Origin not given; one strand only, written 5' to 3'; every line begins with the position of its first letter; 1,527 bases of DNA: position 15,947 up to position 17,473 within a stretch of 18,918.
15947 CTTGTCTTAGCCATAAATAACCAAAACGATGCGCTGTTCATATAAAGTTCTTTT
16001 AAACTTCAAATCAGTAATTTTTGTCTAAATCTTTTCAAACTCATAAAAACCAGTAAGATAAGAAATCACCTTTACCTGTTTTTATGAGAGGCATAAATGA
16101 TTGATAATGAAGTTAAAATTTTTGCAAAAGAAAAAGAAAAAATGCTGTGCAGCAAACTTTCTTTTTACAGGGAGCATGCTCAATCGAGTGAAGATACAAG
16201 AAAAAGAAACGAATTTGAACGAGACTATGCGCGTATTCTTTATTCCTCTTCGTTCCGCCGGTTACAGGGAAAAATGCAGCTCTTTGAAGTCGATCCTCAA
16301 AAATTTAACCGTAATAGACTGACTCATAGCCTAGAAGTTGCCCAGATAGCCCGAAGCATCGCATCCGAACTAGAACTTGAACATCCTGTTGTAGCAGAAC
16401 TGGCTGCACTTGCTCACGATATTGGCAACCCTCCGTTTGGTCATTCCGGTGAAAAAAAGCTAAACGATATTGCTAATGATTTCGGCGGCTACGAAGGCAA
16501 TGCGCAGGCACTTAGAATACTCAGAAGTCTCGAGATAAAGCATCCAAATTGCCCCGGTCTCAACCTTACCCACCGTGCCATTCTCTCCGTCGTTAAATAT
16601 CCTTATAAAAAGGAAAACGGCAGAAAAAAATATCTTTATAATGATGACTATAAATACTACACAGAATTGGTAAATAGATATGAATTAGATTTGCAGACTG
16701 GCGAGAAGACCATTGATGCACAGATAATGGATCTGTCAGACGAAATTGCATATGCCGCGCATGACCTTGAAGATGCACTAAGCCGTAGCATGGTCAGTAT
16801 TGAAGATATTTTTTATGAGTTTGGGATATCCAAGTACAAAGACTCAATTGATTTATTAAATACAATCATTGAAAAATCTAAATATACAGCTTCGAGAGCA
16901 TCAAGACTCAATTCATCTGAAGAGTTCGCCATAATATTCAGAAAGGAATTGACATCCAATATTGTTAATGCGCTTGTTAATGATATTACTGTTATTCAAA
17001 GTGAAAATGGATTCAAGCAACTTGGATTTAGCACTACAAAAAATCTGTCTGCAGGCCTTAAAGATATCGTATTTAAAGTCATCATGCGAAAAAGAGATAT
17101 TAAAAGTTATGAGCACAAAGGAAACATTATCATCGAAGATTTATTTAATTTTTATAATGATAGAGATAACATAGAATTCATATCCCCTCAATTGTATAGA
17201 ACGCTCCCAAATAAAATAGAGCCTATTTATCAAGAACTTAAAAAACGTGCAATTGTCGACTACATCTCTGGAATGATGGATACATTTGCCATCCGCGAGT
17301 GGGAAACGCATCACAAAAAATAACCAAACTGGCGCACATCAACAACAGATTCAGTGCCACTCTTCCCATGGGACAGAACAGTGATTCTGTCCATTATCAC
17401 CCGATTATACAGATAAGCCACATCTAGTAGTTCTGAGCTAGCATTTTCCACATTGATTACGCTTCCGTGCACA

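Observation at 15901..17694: AT-rich single-gene cargo island encoding a dGTPase-like HD triphosphohydrolase between excisionase and integrase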

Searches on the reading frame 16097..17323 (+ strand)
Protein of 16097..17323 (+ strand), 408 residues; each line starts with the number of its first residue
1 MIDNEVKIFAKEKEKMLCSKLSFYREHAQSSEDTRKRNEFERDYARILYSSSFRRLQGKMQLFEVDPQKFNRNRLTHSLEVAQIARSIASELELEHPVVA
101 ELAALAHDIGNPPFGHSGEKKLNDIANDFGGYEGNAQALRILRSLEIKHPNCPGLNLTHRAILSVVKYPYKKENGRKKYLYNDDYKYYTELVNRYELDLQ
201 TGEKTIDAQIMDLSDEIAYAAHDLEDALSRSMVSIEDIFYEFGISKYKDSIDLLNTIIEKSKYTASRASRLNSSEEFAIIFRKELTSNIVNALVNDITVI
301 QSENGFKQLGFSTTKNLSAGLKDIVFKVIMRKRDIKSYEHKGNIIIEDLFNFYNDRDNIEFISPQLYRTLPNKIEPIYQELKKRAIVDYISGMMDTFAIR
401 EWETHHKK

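Call 5: search_protein_families(library=pfam, proteins=[window:16097-17323:+], max_evalue=0.01)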
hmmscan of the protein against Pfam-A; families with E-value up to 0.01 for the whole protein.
window:16097-17323:+ (408 aa): 3 families
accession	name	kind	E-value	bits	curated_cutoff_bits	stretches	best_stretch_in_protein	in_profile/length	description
PF01966.28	HD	-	8.6e-14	52.3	22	1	74-218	1-114/116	HD domain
PF13286.11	HD_assoc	-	2.4e-13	50.8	22.2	1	315-403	8-90/91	Phosphohydrolase-associated domain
PF08668.18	HDOD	-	4.8e-05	23.4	22.9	1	73-127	93-148/196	HDOD domain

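Call 6: search_protein_families(library=padloc, proteins=[window:16097-17323:+], max_evalue=0.01)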
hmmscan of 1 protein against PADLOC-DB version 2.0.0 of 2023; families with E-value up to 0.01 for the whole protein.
window:16097-17323:+ (408 aa): 3 families
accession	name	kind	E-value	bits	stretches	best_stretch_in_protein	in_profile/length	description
PDLC02374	dGTPase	-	3.5e-105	350.6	1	20-405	23-370/395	-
PDLC00940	Cas3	-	0.0059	14.8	0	76-110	3-43/178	CRISPR-associated endonuclease Cas3-HD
PDLC01254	Cas3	-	0.0065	14.7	0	76-110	11-43/164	CAS-I; effector_G3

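Call 7: search_protein_families(library=ncbifam, proteins=[window:16097-17323:+], max_evalue=0.01)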
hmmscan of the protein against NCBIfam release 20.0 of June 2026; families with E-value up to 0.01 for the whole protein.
window:16097-17323:+ (408 aa): 15 families
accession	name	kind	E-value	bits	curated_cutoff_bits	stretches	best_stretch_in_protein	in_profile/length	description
TIGR01353.1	dGTP_triPase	subfamily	1.5e-93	314.4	152.35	1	37-404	2-386/389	dGTP triphosphohydrolase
NF041026.1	antiphage_dGTPase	exception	5.8e-82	276.1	400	2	26-178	5-166/425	anti-phage deoxyguanosine triphosphatase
NF003701.1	PRK05318.1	subfamily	4.5e-72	243.2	383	2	28-180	8-170/426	anti-phage deoxyguanosine triphosphatase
NF002829.0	PRK03007.1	equivalog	8e-68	229.3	385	1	28-396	20-408/425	deoxyguanosinetriphosphate triphosphohydrolase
NF002326.0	PRK01286.1-1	equivalog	5.7e-62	210.2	390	1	25-403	22-370/379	deoxyguanosinetriphosphate triphosphohydrolase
NF002328.0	PRK01286.1-3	equivalog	1.4e-55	188.9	467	1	18-403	19-394/404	deoxyguanosinetriphosphate triphosphohydrolase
NF002327.0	PRK01286.1-2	equivalog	2.6e-52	178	393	2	27-261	29-240/345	deoxyguanosinetriphosphate triphosphohydrolase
NF002205.0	PRK01096.1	equivalog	8.4e-49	166.8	439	1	25-399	13-432/444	deoxyguanosinetriphosphate triphosphohydrolase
NF002330.0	PRK01286.1-5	equivalog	1.2e-48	166.2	511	1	33-403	21-373/384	deoxyguanosinetriphosphate triphosphohydrolase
NF003429.0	PRK04926.1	equivalog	6.6e-48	163.8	405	2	19-124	8-134/500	dGTPase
NF002329.0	PRK01286.1-4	equivalog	8.2e-40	137.1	494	3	14-167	17-162/342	deoxyguanosinetriphosphate triphosphohydrolase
TIGR00277.1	HDIG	domain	2.5e-06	27.3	27.6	1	73-112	4-42/84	HDIG domain-containing metalloprotein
TIGR03319.1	RNase_Y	equivalog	4.1e-05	22.3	454.35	1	70-111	326-366/514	ribonuclease Y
NF005519.0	PRK07152.1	equivalog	0.00025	20.1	315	1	68-110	191-232/361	nicotinate-nucleotide adenylyltransferase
NF009345.0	PRK12705.1-2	equivalog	0.0051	15.4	904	0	70-111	321-361/509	hypothetical protein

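Call 12: search_solved_structures(query=window:16097-17323:+, max_evalue=0.001, show_alignments=2)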
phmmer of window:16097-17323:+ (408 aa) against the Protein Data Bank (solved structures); distinct sequences matched with E-value up to 0.001: 18.
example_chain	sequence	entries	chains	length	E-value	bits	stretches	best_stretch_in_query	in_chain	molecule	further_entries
9vwa_A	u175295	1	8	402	9.1e-115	387.4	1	1-405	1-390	Deoxyguanosinetriphosphate triphosphohydrolase-like protein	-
9vwc_A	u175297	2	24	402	2e-113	383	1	1-405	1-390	Deoxyguanosinetriphosphate triphosphohydrolase-like protein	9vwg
2dqb_A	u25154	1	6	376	6.4e-45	157.5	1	25-402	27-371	Deoxyguanosinetriphosphate triphosphohydrolase, putative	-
7lwz_B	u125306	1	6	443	2e-44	155.9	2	36-170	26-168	Deoxyguanosinetriphosphate triphosphohydrolase-like protein 1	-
9p8w_A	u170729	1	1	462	4.4e-41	144.9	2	33-171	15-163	Deoxyguanosinetriphosphate triphosphohydrolase-like protein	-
9p8t_A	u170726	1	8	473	7.5e-30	107.9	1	25-339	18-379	DNTP triphosphohydrolase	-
9p8s_A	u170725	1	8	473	1.1e-29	107.3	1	25-339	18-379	DNTP triphosphohydrolase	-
9p8v_A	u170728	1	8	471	9.2e-28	101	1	25-339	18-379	DNTP triphosphohydrolase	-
9p8u_A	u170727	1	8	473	9.4e-28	101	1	25-339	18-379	DNTP triphosphohydrolase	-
4x9e_A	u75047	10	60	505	2.1e-23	86.7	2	38-124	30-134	Deoxyguanosinetriphosphate triphosphohydrolase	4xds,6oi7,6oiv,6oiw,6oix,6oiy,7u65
2pgs_A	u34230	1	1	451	1.1e-22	84.3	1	34-235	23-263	Putative deoxyguanosinetriphosphate triphosphohydrolase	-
7w1f_A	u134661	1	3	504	3e-19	73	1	39-124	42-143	Probable deoxyguanosinetriphosphate triphosphohydrolase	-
3bg2_A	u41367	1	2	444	3.1e-17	66.4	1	32-171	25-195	DGTP triphosphohydrolase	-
7tu0_A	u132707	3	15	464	3.2e-17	66.3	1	32-171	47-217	dGTP triphosphohydrolase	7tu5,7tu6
7tu1_A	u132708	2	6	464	1.6e-16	64.1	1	32-234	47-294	dGTP triphosphohydrolase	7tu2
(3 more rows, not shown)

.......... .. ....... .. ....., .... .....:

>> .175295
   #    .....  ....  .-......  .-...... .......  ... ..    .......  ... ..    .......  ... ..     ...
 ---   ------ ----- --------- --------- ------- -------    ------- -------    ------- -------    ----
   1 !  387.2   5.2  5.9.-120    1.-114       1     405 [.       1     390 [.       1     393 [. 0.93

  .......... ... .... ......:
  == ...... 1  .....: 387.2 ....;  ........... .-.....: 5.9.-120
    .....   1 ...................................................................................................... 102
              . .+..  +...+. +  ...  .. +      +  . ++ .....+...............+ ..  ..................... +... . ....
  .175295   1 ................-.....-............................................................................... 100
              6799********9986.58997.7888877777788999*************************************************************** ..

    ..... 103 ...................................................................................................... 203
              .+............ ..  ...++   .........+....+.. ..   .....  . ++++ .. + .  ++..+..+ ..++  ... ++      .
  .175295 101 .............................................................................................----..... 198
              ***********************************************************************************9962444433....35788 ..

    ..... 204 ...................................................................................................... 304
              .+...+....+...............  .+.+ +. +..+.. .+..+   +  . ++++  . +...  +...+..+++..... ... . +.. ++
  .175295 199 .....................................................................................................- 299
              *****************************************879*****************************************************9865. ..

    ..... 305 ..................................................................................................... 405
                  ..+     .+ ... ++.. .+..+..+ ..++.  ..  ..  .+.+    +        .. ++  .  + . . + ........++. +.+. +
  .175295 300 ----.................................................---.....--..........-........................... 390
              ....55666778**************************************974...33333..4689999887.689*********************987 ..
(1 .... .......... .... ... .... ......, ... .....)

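Call 20: find_homologous_proteins(query=window:16097-17323:+, max_evalue=1e-20)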
Query window:16097-17323:+ (408 aa): 3592 proteins with E <= 1e-20 among 8000 candidates; the best 120 are listed.
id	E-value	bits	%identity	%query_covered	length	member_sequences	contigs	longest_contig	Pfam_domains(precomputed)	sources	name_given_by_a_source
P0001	1.0e-232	790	99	89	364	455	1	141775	PF01966.29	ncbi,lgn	ncbi:TPA: deoxyguanosinetriphosphate triphosphohydrolase family protein [Escherichia coli]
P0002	1.8e-222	757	85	100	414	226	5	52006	PF13286.12,PF01966.29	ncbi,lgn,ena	-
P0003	3.5e-222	756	84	100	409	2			PF08668.19,PF13286.12,PF01966.29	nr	nr:dNTP triphosphohydrolase [Providencia heimbachae]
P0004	2.0e-210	717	80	100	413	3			PF08668.19,PF13286.12,PF01966.29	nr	nr:dNTP triphosphohydrolase [Serratia fonticola]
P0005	8.7e-209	712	79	100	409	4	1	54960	PF13286.12,PF01966.29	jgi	jgi:dGTPase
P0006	1.2e-195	669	74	100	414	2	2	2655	PF13286.12,PF01966.29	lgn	-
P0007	2.1e-192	658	74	100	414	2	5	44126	PF13286.12,PF01966.29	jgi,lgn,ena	-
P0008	8.6e-180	616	71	99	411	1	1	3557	PF13286.12,PF01966.29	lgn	-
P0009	2.7e-178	611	71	99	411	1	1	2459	PF13286.12,PF01966.29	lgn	-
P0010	6.6e-178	610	70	98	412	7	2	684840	PF13286.12,PF01966.29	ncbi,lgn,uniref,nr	ncbi:dNTP triphosphohydrolase [Cronobacter dublinensis]|uniref:deoxyguanosinetriphosphate triphospho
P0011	6.8e-172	590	68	99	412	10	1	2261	PF13286.12,PF01966.29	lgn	-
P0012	7.5e-170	584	67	99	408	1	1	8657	PF13286.12,PF01966.29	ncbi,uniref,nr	ncbi:deoxyguanosinetriphosphate triphosphohydrolase family protein [Pantoea ananatis]|uniref:deoxygu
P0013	8.3e-169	580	66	99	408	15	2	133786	PF13286.12,PF01966.29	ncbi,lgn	ncbi:deoxyguanosinetriphosphate triphosphohydrolase family protein [Proteus mirabilis]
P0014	5.8e-168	577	67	99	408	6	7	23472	PF13286.12,PF01966.29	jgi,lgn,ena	-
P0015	9.0e-168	577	66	99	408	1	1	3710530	PF13286.12,PF01966.29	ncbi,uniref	ncbi:deoxyguanosinetriphosphate triphosphohydrolase family protein [Edwardsiella tarda]|uniref:deoxy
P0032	3.0e-161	555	64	100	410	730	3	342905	PF13286.12,PF01966.29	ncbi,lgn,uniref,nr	ncbi:deoxyguanosinetriphosphate triphosphohydrolase family protein [Escherichia coli]|uniref:deoxygu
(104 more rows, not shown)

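Call 36: search_protein_families(library=phrogs, proteins=[window:16097-17323:+], max_evalue=0.001)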
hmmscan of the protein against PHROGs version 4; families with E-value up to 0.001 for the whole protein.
window:16097-17323:+ (408 aa): 1 family
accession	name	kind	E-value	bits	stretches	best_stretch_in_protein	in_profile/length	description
phrog_21998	-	unknown function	2e-61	208.9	2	22-171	8-167/451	-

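Call 40: find_encoding_contigs(protein=P0002, flank=6000, max_places=5)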
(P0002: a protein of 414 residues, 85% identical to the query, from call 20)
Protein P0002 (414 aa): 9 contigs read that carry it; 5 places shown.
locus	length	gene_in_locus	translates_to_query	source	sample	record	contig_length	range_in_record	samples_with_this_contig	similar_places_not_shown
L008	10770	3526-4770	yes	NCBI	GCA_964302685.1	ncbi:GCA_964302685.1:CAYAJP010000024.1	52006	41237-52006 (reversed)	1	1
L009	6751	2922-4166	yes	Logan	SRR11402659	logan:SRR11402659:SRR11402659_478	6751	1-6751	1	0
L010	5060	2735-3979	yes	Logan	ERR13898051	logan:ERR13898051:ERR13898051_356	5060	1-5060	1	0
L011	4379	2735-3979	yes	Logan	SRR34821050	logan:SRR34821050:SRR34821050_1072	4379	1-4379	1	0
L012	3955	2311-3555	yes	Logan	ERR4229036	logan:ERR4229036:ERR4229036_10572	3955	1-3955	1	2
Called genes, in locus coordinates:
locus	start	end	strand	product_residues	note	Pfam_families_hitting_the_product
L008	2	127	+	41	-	?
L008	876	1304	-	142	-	PF04828:GFA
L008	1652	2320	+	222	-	PF02677:QueH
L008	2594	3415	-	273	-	-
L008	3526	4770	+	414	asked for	PF01966:HD, PF13286:HD_assoc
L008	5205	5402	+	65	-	-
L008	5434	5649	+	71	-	-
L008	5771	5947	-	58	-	-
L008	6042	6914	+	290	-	PF13365:Trypsin_2 (weak)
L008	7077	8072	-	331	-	PF01548:DEDD_Tnp_IS110, PF02371:Transposase_20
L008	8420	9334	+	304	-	PF00226:DnaJ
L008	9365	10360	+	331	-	-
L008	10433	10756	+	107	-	-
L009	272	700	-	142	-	PF04828:GFA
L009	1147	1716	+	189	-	PF02677:QueH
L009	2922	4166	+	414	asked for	PF01966:HD, PF13286:HD_assoc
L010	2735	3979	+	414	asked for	PF01966:HD, PF13286:HD_assoc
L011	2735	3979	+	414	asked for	PF01966:HD, PF13286:HD_assoc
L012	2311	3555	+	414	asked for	PF01966:HD, PF13286:HD_assoc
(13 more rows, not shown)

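Call 41: find_encoding_contigs(protein=P0032, flank=6000, max_places=5)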
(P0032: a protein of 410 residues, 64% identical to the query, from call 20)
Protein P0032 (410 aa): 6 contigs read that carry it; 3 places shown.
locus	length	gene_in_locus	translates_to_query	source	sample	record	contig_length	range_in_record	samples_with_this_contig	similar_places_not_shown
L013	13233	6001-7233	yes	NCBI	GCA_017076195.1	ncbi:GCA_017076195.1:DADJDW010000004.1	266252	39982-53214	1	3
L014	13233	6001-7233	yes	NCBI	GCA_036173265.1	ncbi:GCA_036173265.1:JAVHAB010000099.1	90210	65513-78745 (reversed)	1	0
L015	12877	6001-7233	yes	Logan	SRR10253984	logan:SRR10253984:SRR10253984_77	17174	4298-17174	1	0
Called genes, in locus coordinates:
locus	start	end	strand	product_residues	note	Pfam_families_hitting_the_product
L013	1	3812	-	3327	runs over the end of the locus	PF05860:TPS, PF13332:Fil_haemagg_2, PF04829:PT-VENN, PF21483:CdiA_helical, PF21111:CDI_toxin_EC869_like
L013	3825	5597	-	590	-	PF08479:POTRA_2, PF17287:POTRA_3, PF03865:ShlB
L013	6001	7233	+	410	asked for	PF01966:HD, PF13286:HD_assoc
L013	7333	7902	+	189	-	-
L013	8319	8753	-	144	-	PF22470:Histone_HNS_N (weak), PF00816:Histone_HNS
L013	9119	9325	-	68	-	-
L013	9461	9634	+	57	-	-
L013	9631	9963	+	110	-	PF04352:ProQ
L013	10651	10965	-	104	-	-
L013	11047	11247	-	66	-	-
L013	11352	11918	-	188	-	PF11726:YagK_YfjJ_C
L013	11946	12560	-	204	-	PF11726:YagK_YfjJ_C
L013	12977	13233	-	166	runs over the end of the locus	-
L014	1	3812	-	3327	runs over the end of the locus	PF05860:TPS, PF13332:Fil_haemagg_2, PF04829:PT-VENN, PF21483:CdiA_helical, PF21111:CDI_toxin_EC869_like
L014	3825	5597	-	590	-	PF08479:POTRA_2, PF17287:POTRA_3, PF03865:ShlB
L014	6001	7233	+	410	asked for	PF01966:HD, PF13286:HD_assoc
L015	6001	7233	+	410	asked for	PF01966:HD, PF13286:HD_assoc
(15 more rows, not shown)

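Call 46: search_dna_similar(query=window:16097-17323:+, collection=phages, mode=protein, max_rows=40)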
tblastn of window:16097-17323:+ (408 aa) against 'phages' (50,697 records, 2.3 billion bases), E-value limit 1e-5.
Records with a match: 28; places in all: 30; records where one place covers at least 80% of the query: 22.
Best place of each record, by identity: 95-99% 2; <60% 26.
By first word of the organism name: Bacteriophage 16; Listeria 4; Stx2c-converting 2; Enterococcus 2; Acinetobacter 2; Escherichia 1; Salmonella 1.
By host as written in the record: - 21; Listeria monocytogenes 4; Escherichia coli 1; Enterococcus faecalis 1; Homo sapiens 1.
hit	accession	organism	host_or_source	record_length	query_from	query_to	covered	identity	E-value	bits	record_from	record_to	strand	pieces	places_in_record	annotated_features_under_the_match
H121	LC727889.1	Stx2c-converting phage Stx2c_EH0430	-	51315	1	408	100%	98.8%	0e+0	796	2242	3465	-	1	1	none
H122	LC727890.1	Stx2c-converting phage Stx2c_EH0474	-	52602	1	408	100%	98.8%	0e+0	796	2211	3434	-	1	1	none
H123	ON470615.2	Escherichia phage vB_EcoM-673R5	Escherichia coli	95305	6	403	97%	30.0%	3e-29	173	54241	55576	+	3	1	deoxyguanosinetriphosphate triphosphohydrolase-like protein (x2)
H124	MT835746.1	Bacteriophage sp.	human fecal samples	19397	34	400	90%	31.9%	1e-49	186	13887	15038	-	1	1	record has no annotation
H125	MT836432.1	Bacteriophage sp.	human fecal samples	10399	11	402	96%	29.7%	1e-30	130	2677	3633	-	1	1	record has no annotation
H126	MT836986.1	Bacteriophage sp.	human fecal samples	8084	37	402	90%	31.3%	8e-33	136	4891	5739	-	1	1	record has no annotation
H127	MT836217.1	Bacteriophage sp.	human fecal samples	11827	1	402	99%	28.3%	2e-27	120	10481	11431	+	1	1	record has no annotation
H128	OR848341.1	Listeria phage LM 4-14-1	Listeria monocytogenes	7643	37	398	89%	30.3%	5e-29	125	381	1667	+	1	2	record has no annotation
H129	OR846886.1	Listeria phage LM 4-11-1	Listeria monocytogenes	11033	37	398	89%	30.3%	5e-29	125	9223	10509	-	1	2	record has no annotation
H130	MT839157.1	Bacteriophage sp.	human fecal samples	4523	37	403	90%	29.7%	1e-31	132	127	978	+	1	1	record has no annotation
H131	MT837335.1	Bacteriophage sp.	human fecal samples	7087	37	403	90%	28.8%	1e-30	129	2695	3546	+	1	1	record has no annotation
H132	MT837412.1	Bacteriophage sp.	human fecal samples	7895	37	403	90%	28.8%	2e-29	126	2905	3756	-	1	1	record has no annotation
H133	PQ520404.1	Enterococcus phage IME_EF3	-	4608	34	404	91%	28.4%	4e-25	113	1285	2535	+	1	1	record has no annotation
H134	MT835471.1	Bacteriophage sp.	human fecal samples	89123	37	399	89%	29.0%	4e-28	122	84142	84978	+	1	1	record has no annotation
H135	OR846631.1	Enterococcus phage Efs 1-1-1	Enterococcus faecalis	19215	34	404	91%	28.2%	3e-25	114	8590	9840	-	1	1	record has no annotation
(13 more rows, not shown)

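Call 49: find_related_loci(query=window:16097-17323:+, collection=genome_contigs, flank=6000)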
Query window:16097-17323:+ (408 aa) in genome_contigs; peptide patterns used: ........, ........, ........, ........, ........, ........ (x = any residue, [..] = any of these).
76 stretches matched a pattern; 2 encode a relative of the query (tblastn E <= 1e-3); 2 distinct loci.
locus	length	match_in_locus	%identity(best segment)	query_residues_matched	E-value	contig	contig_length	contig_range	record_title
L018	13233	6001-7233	85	3-408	0e+0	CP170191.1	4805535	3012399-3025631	Enterobacter hormaechei strain B56 chromosome, complete genome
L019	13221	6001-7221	85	3-408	0e+0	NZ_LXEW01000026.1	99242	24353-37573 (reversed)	Providencia heimbachae ATCC 35613 Sequence00026, whole genome shotgun sequence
